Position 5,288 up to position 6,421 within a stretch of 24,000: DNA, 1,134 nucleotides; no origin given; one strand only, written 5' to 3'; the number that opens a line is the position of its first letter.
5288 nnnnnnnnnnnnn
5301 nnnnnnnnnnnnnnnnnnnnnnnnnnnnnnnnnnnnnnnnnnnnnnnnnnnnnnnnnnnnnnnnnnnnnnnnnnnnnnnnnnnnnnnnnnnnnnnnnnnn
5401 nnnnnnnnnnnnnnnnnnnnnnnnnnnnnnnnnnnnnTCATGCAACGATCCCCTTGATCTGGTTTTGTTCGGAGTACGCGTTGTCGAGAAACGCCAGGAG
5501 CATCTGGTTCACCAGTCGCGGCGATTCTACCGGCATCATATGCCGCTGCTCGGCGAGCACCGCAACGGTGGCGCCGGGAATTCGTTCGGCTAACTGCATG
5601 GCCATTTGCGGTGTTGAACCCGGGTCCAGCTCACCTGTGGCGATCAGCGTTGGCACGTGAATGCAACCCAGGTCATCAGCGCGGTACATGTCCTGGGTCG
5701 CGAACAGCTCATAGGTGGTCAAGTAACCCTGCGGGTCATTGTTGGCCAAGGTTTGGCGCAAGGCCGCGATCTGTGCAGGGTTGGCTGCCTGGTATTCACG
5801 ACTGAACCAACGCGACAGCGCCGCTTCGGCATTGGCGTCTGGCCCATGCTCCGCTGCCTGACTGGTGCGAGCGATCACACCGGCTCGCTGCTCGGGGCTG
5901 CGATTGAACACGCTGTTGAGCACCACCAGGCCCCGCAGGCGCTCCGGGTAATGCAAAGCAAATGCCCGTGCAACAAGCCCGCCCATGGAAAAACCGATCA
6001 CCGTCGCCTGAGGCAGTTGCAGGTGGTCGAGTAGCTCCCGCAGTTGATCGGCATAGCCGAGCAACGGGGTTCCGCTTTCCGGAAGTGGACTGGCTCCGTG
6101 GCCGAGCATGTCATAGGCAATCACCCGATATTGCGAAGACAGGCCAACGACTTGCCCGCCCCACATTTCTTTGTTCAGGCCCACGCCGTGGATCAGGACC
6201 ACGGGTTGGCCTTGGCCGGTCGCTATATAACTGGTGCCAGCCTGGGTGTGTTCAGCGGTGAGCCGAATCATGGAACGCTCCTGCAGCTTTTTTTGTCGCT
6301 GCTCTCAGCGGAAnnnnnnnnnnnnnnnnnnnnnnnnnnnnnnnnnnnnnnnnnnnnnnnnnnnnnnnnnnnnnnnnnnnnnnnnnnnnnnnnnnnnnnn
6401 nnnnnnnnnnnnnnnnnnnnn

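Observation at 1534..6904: Seven-gene minus-strand string of unknown pathway: AA_synth, PcaD-like hydrolase, ALDH, flavin reductase, PcaC-like CMD, GntR, NUDIX; a flavin reductase with no oxygenase partner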

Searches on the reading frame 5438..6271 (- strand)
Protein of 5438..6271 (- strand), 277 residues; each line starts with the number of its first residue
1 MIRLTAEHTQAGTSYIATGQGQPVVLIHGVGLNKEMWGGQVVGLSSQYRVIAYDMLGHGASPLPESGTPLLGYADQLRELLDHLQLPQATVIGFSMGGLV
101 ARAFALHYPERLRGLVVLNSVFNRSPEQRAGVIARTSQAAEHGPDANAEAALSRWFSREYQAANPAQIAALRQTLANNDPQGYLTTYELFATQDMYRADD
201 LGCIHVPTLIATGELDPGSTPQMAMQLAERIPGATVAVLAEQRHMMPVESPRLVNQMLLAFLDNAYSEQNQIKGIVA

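Call 3: search_protein_families(library=pfam, proteins=[window:5438-6271:-])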
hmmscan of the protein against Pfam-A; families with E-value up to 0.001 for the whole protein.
window:5438-6271:- (277 aa): 8 families
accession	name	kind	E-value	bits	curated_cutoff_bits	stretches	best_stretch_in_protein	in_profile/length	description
PF00561.26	Abhydrolase_1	-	6.3e-30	105.1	25.8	1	23-250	2-244/245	alpha/beta hydrolase fold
PF12697.13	Abhydrolase_6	-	1.3e-23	85.3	26.3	1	24-255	1-215/217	Alpha/beta hydrolase family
PF12146.15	Hydrolase_4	-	1.5e-16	60.9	27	1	24-249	7-237/239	Serine aminopeptidase, S33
PF03096.20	Ndr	-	1e-10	41.3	23.3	1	70-262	82-276/283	Ndr family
PF03959.19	FSH1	-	3.6e-05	24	21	1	85-251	99-206/211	Serine hydrolase (FSH1)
PF02230.22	Abhydrolase_2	-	7.9e-05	23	23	0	89-129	107-147/217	Phospholipase/Carboxylesterase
PF02089.21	Palm_thioest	-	0.00015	22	26.8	1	23-122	1-110/254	Palmitoyl protein thioesterase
PF06028.17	DUF915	-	0.00079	19.3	22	0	77-158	93-176/255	Alpha/beta hydrolase of unknown function (DUF915)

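Call 4: search_protein_families(library=ncbifam, proteins=[window:5438-6271:-])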
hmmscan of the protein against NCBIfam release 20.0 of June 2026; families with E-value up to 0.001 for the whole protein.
window:5438-6271:- (277 aa): 36 families (the best 25 are shown)
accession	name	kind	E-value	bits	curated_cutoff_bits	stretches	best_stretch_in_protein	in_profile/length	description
NF051487.1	bifunc_PcaCD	exception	9.6e-51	173.2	430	1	20-263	171-412/413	bifunctional 4-carboxymuconolactone decarboxylase/3-oxoadipate enol-lactonase PcaCD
NF051488.1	bifunc_PcaDC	exception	1.3e-50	172.7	390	1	19-274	8-262/375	bifunctional 3-oxoadipate enol-lactonase/4-carboxymuconolactone decarboxylase PcaDC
TIGR02427.1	protocat_pcaD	equivalog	1.8e-49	168.4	255.85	1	21-262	13-250/251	3-oxoadipate enol-lactonase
TIGR03611.1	RutD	equivalog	4.4e-25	88.5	238.5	1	20-264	12-257/258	pyrimidine utilization protein D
NF011457.0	PRK14875.1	equivalog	1.5e-22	80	307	1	15-263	124-370/372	acetoin dehydrogenase dihydrolipoyllysine-residue acetyltransferase subunit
TIGR03695.1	menH_SHCHC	equivalog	1.6e-22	80.1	208.55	1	22-262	3-251/252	2-succinyl-6-hydroxy-2,4-cyclohexadiene-1-carboxylate synthase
TIGR01738.1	bioH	equivalog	5.8e-21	75.2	206.95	1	19-245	1-228/245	pimeloyl-ACP methyl ester esterase BioH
NF050089.1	i_nPHAscl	equivalog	7.7e-21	74.4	300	1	17-122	13-119/288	intracellular short-chain-length polyhydroxyalkanoate depolymerase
TIGR03056.1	bchO_mg_che_rel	equivalog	1e-19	70.7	172.55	1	19-132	24-139/278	alpha/beta fold hydrolase BchO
TIGR02240.1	PHA_depoly_arom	equivalog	1.3e-16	60.7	250.6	1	21-118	25-122/276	poly(3-hydroxyalkanoate) depolymerase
TIGR01250.1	pro_imino_pep_2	subfamily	2.4e-16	60.2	167.65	1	17-262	21-287/288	proline iminopeptidase-family hydrolase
NF002938.0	PRK03592.1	equivalog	5.7e-15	55.4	241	1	13-123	22-132/298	haloalkane dehalogenase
NF007954.0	PRK10673.1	equivalog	1e-14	54.4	399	1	20-119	15-113/255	esterase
NF045632.1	hydroxlase_HsaD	equivalog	4.6e-14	52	400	1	17-119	30-136/290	4,5:9,10-diseco-3-hydroxy-5,9,17-trioxoandrosta-1(10),2-diene-4-oate hydrolase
NF002873.0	PRK03204.1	equivalog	5.6e-14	52.1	466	1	13-123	26-137/286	haloalkane dehalogenase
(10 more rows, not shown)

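Call 36: search_solved_structures(query=window:5438-6271:-, max_evalue=1e-15)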
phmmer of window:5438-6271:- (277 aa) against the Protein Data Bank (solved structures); distinct sequences matched with E-value up to 1e-15: 33.
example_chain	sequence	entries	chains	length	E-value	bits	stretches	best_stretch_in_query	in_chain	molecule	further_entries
4uhc_A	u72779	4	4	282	5.5e-30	108.3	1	8-268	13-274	ESTERASE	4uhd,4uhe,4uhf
4uhh_A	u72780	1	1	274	1.1e-29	107.4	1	8-266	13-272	ESTERASE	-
2xua_A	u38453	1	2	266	2.1e-29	106.4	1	20-261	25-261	3-OXOADIPATE ENOL-LACTONASE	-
3hea_A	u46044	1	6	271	8.7e-24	88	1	18-262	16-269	Arylesterase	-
8pi1_A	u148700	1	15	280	1.1e-23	87.7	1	18-264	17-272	Arylesterase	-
1va4_A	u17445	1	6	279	1.1e-23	87.6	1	18-264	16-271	Arylesterase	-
3hi4_A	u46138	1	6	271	1.2e-23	87.6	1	18-262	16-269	Arylesterase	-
3t4u_A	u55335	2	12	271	2.2e-23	86.7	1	18-262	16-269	Arylesterase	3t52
3ia2_A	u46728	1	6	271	2.2e-23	86.7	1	18-262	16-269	Arylesterase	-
6eb3_A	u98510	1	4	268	1.8e-22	83.7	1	14-246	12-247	Est1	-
8v16_C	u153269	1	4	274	1.9e-22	83.6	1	13-246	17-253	Esterase 1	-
3om8_A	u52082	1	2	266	2.5e-22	83.3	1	15-262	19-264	Probable hydrolase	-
5egn_A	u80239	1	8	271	3e-22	83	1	14-265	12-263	Esterase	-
1a8s_A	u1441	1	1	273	8.6e-22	81.5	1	14-113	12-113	CHLOROPEROXIDASE F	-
3fob_A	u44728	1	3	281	1.9e-19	73.8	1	15-263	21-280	Bromoperoxidase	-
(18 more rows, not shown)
